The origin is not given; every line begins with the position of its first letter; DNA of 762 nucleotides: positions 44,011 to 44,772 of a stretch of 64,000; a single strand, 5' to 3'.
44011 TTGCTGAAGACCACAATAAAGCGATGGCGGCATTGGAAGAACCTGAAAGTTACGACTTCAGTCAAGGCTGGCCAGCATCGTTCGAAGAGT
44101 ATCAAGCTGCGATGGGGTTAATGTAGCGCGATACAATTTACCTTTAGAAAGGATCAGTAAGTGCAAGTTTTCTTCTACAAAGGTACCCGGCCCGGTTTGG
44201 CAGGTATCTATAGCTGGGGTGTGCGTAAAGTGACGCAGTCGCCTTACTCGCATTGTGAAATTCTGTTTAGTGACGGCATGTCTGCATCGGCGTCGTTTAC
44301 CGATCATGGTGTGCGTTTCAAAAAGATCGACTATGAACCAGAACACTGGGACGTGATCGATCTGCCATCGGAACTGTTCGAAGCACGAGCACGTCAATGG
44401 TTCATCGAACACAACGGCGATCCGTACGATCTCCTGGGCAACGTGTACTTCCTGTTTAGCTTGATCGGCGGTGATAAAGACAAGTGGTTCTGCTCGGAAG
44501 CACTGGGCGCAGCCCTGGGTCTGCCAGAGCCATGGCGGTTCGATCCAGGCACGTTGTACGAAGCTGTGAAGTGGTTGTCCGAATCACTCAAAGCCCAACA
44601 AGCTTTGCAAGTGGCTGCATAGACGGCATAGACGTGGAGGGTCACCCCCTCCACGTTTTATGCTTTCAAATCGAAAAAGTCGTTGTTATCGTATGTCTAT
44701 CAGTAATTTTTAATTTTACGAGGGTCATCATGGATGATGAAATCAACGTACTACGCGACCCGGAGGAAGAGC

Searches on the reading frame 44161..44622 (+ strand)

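Call 69: search_protein_families(library=phrogs, proteins=[window:44161-44622:+], max_evalue=0.00001)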
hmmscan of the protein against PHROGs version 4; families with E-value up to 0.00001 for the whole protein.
window:44161-44622:+ (153 aa): 2 families
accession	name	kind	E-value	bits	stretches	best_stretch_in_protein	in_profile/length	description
phrog_1128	-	moron, auxiliary metabolic gene and host takeover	4.4e-41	142.3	1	1-143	25-175/381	enoyl-CoA hydratase/carnithine racemase-like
phrog_22304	-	unknown function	8.5e-12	46.1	1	61-139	5-81/85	-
